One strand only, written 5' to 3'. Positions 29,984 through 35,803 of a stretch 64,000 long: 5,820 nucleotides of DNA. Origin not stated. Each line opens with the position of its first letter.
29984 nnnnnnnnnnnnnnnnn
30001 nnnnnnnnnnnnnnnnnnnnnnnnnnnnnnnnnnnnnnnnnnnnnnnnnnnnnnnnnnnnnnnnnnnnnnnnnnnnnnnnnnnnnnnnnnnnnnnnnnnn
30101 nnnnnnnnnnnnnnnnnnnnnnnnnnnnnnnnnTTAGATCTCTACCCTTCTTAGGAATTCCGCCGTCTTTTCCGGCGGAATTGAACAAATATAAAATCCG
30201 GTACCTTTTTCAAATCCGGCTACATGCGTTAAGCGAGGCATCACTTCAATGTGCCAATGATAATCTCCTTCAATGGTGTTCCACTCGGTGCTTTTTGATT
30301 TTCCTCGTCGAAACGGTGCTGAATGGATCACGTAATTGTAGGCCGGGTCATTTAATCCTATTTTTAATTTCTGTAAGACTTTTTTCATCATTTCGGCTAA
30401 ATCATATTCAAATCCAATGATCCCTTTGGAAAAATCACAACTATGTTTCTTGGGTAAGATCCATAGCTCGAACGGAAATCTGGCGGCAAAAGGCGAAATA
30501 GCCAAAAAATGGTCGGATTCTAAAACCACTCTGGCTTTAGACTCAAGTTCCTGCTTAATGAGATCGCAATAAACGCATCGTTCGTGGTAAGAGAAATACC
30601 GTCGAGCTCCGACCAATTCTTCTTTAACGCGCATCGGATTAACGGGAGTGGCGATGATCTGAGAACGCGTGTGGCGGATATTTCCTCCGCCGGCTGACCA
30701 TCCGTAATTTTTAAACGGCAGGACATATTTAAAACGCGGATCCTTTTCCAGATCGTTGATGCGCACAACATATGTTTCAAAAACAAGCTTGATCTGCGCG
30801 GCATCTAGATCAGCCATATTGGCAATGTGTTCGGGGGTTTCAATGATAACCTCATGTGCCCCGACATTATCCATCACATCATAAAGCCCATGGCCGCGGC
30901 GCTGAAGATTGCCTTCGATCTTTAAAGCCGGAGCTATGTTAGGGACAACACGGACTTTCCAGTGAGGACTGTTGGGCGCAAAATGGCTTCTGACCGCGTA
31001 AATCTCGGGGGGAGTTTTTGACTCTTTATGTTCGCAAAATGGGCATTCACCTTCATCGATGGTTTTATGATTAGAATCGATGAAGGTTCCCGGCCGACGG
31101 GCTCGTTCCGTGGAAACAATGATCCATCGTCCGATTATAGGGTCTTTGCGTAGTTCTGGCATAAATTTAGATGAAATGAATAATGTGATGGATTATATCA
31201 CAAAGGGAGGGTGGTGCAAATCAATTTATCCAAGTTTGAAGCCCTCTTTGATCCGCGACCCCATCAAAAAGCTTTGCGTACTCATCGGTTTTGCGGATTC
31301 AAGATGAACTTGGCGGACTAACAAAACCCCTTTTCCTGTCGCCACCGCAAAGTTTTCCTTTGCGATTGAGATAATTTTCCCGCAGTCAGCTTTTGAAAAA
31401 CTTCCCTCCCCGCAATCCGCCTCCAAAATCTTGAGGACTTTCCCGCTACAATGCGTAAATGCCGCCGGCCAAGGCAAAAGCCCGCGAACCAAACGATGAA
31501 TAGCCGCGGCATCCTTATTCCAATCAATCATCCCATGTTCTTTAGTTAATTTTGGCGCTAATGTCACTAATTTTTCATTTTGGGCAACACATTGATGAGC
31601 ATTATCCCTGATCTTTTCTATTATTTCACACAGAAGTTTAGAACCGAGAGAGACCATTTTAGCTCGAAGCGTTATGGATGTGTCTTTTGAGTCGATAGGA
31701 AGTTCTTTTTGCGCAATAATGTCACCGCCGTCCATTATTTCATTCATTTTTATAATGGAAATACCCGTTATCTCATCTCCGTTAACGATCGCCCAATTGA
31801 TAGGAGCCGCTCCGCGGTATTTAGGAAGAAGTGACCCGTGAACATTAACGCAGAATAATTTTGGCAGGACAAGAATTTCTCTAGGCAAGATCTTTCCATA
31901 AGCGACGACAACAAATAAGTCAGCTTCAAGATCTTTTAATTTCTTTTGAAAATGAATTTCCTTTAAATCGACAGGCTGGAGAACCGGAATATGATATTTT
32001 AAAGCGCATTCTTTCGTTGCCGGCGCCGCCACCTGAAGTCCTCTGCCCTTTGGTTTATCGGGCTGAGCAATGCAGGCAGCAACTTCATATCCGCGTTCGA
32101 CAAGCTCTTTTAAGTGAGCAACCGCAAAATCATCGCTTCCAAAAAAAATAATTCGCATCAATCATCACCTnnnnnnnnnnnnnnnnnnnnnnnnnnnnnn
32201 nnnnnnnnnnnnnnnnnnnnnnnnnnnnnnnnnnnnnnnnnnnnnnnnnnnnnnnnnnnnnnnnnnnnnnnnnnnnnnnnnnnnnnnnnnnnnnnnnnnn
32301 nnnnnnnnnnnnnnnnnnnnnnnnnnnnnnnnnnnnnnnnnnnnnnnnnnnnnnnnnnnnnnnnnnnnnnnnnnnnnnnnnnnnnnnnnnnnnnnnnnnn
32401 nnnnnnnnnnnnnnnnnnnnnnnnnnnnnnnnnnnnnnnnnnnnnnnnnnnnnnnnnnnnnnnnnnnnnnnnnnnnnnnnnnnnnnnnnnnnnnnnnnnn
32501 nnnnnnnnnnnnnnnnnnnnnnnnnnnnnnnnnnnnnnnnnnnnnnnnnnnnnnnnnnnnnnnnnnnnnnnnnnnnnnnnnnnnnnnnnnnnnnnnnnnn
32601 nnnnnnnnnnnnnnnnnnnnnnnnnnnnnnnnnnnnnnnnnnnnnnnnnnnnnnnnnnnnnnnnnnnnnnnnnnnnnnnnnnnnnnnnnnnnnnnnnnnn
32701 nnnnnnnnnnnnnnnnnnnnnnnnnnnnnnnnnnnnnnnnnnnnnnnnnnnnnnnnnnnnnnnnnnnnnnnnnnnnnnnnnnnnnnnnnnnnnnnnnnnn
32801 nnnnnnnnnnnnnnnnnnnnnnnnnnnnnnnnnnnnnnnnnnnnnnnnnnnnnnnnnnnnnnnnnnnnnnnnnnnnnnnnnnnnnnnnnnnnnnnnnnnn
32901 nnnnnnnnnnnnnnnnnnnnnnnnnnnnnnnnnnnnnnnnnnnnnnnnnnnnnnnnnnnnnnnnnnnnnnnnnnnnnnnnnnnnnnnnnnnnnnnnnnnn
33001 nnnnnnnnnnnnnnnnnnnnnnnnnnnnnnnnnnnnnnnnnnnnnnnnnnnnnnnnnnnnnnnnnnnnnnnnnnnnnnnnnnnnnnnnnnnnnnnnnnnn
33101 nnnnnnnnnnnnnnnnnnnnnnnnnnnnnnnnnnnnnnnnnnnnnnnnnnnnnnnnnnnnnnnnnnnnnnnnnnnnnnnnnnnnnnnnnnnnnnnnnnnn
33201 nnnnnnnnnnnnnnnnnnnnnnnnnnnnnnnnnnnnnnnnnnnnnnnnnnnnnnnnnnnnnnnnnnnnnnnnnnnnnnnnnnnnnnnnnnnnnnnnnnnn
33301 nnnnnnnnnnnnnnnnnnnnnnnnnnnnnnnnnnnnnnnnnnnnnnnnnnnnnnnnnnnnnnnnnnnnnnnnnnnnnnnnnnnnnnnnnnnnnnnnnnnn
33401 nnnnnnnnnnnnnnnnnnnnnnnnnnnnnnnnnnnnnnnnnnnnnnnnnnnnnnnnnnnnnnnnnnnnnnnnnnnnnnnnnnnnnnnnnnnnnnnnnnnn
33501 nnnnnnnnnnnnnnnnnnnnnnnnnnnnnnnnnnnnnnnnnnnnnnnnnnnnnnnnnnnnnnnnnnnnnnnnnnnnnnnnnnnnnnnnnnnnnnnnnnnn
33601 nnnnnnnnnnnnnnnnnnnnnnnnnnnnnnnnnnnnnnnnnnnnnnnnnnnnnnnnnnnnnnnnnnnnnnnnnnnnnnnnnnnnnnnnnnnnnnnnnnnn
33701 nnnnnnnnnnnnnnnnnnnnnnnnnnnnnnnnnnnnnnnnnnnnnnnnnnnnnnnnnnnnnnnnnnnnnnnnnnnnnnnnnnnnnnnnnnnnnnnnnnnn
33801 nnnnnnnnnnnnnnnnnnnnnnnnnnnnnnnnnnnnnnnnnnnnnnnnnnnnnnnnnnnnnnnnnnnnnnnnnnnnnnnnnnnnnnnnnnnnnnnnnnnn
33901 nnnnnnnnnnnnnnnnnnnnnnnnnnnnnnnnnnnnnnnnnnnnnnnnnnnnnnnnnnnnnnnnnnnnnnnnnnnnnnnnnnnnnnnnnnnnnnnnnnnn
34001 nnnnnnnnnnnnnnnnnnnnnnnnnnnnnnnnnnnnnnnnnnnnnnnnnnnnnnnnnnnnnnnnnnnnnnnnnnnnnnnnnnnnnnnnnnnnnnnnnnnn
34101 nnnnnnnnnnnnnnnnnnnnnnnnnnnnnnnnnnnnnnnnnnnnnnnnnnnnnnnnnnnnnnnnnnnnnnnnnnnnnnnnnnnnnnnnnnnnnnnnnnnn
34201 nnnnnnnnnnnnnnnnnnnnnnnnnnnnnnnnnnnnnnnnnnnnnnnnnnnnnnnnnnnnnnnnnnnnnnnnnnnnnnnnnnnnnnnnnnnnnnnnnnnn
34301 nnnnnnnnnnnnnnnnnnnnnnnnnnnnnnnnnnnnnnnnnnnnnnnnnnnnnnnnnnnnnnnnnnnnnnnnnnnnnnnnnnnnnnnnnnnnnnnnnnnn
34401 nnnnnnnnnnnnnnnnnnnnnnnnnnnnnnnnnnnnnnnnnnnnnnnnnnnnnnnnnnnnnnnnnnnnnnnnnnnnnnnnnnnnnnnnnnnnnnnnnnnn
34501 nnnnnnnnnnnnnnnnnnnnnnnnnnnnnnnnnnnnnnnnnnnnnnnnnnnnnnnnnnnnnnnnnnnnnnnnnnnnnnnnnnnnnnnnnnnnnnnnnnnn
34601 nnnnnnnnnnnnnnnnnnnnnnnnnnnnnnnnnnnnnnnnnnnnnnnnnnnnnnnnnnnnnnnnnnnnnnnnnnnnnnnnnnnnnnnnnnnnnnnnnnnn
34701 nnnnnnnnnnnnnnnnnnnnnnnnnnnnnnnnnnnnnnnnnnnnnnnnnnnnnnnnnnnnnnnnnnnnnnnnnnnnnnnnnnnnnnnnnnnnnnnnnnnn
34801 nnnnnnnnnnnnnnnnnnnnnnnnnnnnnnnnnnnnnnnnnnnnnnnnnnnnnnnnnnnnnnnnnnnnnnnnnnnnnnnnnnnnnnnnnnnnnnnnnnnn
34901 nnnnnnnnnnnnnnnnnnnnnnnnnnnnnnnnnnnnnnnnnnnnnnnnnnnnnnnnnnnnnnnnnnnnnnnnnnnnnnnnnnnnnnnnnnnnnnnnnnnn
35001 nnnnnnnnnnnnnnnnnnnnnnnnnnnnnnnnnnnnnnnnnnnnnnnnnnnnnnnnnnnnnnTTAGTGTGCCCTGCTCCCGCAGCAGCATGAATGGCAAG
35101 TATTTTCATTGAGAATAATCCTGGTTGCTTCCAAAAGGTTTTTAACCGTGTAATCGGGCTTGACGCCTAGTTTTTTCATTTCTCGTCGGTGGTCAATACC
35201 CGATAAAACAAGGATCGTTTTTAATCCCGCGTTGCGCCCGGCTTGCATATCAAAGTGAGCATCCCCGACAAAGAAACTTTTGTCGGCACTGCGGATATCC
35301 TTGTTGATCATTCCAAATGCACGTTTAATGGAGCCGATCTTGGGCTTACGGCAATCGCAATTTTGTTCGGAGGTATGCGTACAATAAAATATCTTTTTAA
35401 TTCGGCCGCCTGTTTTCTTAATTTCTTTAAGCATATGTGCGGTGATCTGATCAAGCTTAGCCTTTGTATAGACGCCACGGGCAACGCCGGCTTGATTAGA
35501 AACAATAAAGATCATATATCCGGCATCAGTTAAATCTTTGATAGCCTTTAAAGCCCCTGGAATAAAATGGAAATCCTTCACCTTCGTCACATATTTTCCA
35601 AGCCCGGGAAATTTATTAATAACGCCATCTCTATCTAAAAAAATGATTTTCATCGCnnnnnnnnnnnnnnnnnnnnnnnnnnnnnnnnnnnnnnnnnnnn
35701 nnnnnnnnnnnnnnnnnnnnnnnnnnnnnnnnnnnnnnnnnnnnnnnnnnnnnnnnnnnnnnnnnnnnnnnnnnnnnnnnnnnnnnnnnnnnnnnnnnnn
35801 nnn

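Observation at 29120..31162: Tandem GalT (HIT) paralogues, one with the HxH nucleophile motif destroyed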

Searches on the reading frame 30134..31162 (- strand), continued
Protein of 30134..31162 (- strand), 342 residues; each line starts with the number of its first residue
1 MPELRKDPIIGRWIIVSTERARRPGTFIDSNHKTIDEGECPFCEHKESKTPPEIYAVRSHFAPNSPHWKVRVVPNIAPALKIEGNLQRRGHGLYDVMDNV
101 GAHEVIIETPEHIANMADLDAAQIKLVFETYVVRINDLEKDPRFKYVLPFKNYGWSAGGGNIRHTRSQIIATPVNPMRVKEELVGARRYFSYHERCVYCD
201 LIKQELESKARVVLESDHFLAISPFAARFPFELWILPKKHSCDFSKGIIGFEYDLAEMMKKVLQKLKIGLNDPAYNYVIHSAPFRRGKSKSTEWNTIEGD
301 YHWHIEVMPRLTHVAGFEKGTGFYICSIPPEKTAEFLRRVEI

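Call 50: find_encoding_contigs(protein=P0129, flank=4000, max_places=3)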
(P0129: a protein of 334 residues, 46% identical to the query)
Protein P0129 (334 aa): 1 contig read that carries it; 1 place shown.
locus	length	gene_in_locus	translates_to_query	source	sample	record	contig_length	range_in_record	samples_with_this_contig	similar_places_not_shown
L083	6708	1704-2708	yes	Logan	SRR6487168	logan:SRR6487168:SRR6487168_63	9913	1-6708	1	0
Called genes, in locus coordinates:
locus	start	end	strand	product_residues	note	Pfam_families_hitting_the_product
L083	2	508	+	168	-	?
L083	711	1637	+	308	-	PF00551:Formyl_trans_N, PF02911:Formyl_trans_C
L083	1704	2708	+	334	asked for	PF16285:DUF4931_N (weak), PF02744:GalP_UDP_tr_C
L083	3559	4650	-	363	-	PF06925:MGDG_synth, PF04101:Glyco_tran_28_C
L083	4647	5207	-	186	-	PF00702:Hydrolase (faint), PF08645:PNK3P, PF13419:HAD_2 (weak), PF13242:Hydrolase_like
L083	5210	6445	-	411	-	PF09594:GT87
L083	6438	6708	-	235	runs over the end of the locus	PF00535:Glycos_transf_2, PF10111:Glyco_tranf_2_2 (weak), PF13641:Glyco_tranf_2_3 (faint)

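Call 54: find_encoding_contigs(protein=P0122, flank=4000, max_places=2)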
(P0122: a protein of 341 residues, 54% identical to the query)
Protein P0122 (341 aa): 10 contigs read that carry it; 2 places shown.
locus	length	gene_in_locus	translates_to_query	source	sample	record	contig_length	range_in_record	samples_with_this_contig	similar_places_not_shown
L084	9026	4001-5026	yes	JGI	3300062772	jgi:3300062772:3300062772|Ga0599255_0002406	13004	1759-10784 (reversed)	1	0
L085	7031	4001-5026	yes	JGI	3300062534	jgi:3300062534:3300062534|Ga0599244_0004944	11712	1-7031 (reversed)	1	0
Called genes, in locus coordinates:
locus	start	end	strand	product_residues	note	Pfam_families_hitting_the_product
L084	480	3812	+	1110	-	PF13100:OstA_2 (weak), PF03968:LptD_N (faint), PF19838:LptD_2, PF04453:LptD (weak)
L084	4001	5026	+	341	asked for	PF16268:DUF4921 (faint), PF01087:GalP_UDP_transf, PF16285:DUF4931_N (weak), PF02744:GalP_UDP_tr_C (weak)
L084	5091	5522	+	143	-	PF03652:RuvX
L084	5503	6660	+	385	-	PF02618:YceG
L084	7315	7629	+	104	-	PF03808:Glyco_tran_WecG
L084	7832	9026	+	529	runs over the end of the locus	PF14052:Caps_assemb_Wzi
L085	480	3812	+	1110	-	PF13100:OstA_2 (weak), PF03968:LptD_N (faint), PF19838:LptD_2, PF04453:LptD (weak)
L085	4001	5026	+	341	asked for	PF16268:DUF4921 (faint), PF01087:GalP_UDP_transf, PF16285:DUF4931_N (weak), PF02744:GalP_UDP_tr_C (weak)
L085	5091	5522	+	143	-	PF03652:RuvX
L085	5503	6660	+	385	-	PF02618:YceG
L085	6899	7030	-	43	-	?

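Call 55: find_encoding_contigs(protein=P0247, flank=4000, max_places=2)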
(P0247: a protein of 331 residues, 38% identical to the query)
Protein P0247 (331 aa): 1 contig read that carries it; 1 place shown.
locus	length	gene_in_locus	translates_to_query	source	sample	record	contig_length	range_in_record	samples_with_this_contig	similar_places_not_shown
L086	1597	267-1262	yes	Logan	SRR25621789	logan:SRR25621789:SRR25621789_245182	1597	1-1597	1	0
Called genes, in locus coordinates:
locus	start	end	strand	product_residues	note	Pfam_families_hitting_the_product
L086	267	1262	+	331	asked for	PF01087:GalP_UDP_transf, PF16285:DUF4931_N, PF16268:DUF4921, PF02744:GalP_UDP_tr_C, PF01230:HIT (weak)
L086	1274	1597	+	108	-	?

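Call 58: list_cluster_members(proteins=[P0122, P0121, P0132, P0128, P0131, P0142, P0200, P0251])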
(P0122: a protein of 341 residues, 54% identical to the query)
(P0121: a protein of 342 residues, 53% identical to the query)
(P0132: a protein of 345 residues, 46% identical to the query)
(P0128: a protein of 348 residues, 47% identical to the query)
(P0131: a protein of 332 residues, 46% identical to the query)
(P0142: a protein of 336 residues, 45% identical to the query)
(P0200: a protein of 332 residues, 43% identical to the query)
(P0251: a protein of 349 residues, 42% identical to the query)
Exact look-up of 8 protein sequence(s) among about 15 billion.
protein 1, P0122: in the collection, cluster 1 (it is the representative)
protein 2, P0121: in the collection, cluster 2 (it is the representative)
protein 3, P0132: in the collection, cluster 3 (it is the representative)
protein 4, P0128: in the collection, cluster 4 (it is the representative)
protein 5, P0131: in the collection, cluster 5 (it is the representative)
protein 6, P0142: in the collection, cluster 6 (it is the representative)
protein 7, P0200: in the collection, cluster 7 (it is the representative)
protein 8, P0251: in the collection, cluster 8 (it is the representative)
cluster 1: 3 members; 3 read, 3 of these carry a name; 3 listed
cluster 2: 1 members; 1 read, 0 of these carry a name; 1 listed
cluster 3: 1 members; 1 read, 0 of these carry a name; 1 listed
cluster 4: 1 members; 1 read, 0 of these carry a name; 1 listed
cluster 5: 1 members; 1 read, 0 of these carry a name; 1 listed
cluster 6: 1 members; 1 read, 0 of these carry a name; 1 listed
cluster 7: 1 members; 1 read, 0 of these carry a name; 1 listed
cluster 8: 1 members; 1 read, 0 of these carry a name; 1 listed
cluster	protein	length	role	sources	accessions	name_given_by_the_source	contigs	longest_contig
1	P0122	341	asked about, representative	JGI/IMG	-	UDPglucose--hexose-1-phosphate uridylyltransferase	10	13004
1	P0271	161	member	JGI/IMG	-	UDPglucose--hexose-1-phosphate uridylyltransferase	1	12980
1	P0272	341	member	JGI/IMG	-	UDPglucose--hexose-1-phosphate uridylyltransferase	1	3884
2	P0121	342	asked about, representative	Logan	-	-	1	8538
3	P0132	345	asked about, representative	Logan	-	-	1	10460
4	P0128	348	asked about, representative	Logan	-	-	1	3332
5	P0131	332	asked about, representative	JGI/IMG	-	-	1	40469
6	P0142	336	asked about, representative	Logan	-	-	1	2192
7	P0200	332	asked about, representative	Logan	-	-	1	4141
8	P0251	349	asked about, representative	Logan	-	-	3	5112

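Call 59: find_encoding_contigs(protein=P0131, flank=5000, max_places=1)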
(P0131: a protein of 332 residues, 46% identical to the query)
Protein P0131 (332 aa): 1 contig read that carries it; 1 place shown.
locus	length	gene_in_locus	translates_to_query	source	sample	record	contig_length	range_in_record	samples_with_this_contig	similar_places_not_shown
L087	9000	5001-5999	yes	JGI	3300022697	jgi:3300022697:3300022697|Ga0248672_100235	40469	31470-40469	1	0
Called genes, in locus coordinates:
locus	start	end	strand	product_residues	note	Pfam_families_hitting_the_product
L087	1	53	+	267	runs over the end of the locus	PF00535:Glycos_transf_2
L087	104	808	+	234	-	PF00702:Hydrolase (weak), PF08645:PNK3P, PF13419:HAD_2 (weak), PF13242:Hydrolase_like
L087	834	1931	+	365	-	PF06925:MGDG_synth, PF04101:Glyco_tran_28_C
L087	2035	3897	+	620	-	PF17764:PriA_3primeBD, PF18074:PriA_C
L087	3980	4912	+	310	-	PF00551:Formyl_trans_N, PF02911:Formyl_trans_C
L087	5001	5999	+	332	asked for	PF01087:GalP_UDP_transf (faint), PF02744:GalP_UDP_tr_C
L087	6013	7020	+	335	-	PF01087:GalP_UDP_transf, PF01230:HIT (faint), PF16285:DUF4931_N, PF16268:DUF4921 (weak), PF02744:GalP_UDP_tr_C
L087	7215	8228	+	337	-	PF00044:Gp_dh_N, PF02800:Gp_dh_C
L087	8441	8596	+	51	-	-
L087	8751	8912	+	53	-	-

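Call 60: find_encoding_contigs(protein=P0132, flank=5000, max_places=1)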
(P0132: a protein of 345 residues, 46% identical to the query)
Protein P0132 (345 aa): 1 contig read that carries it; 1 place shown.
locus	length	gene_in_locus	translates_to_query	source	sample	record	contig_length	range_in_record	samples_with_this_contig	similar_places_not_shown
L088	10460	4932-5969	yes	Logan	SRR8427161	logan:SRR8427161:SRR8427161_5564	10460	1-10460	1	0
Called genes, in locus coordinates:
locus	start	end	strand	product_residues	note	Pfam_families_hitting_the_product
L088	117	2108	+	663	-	PF17764:PriA_3primeBD, PF00270:DEAD, PF04851:ResIII, PF18319:Zn_ribbon_PriA (weak), PF00271:Helicase_C (weak), PF18074:PriA_C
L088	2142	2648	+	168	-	PF01327:Pep_deformylase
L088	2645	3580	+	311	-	PF00551:Formyl_trans_N, PF02911:Formyl_trans_C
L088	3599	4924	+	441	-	PF00571:CBS (weak)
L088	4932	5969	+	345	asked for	PF01087:GalP_UDP_transf (faint), PF16268:DUF4921 (faint), PF16285:DUF4931_N (faint), PF02744:GalP_UDP_tr_C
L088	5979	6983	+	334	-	PF01087:GalP_UDP_transf, PF01230:HIT (faint), PF16268:DUF4921, PF16285:DUF4931_N, PF02744:GalP_UDP_tr_C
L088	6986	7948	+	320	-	PF03706:LPG_synthase_TM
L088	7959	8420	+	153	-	PF01220:DHquinase_II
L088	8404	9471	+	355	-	PF01321:Creatinase_N, PF00557:Peptidase_M24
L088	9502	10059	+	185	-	PF08207:EFP_N, PF01132:EFP, PF09285:Elong-fact-P_C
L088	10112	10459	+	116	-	?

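Call 70: find_encoding_contigs(protein=P0200, flank=4000, max_places=1)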
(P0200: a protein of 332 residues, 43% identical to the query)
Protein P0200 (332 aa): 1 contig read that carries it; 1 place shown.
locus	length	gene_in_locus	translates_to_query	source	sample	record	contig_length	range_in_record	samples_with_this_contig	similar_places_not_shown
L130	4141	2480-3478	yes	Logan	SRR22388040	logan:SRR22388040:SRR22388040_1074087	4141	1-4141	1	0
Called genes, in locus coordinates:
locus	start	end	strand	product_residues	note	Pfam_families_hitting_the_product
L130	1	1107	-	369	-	?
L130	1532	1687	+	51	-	-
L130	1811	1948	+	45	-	-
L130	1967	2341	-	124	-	PF04020:Phage_holin_4_2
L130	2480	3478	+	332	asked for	PF01087:GalP_UDP_transf (weak), PF02744:GalP_UDP_tr_C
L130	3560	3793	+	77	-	PF01037:AsnC_trans_reg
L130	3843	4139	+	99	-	?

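Call 71: find_encoding_contigs(protein=P0251, flank=4000, max_places=1)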
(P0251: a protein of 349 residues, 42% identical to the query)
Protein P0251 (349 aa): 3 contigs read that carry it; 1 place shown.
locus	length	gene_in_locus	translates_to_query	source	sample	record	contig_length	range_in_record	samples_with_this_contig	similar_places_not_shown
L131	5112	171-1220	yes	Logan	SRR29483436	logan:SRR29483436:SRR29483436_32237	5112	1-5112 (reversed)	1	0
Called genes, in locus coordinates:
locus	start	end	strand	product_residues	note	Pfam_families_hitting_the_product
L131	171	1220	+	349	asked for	PF01087:GalP_UDP_transf (faint), PF16285:DUF4931_N (faint), PF02744:GalP_UDP_tr_C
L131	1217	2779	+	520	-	PF08323:Glyco_transf_5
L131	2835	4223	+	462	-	-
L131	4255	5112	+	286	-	?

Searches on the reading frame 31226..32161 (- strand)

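Call 63: search_protein_families(library=pfam, proteins=[window:31226-32161:-], max_evalue=0.0001)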
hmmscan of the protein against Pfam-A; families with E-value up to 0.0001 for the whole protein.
window:31226-32161:- (311 aa): 2 families
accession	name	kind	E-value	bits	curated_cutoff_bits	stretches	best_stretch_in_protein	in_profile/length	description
PF00551.24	Formyl_trans_N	-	1.1e-40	139.8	26.1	1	2-180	1-180/181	Formyl transferase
PF02911.23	Formyl_trans_C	-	5e-27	94.4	21.1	1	204-302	1-99/100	Formyl transferase, C-terminal domain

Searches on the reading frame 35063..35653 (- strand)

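Call 63: search_protein_families(library=pfam, proteins=[window:35063-35653:-], max_evalue=0.0001)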
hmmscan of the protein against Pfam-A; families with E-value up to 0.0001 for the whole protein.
window:35063-35653:- (196 aa): 4 families
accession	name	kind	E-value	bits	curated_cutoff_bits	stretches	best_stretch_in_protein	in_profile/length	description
PF13242.12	Hydrolase_like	-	4.4e-15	55.8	22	1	101-176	2-75/75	HAD-hyrolase-like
PF08645.17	PNK3P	-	8e-12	45.6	22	1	2-133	1-127/161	Polynucleotide kinase 3 phosphatase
PF13419.12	HAD_2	-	2.2e-09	38.1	23.8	1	20-149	68-178/178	Haloacid dehalogenase-like hydrolase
PF13344.12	Hydrolase_6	-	3.7e-05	24.1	27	0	4-64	1-49/101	Haloacid dehalogenase-like hydrolase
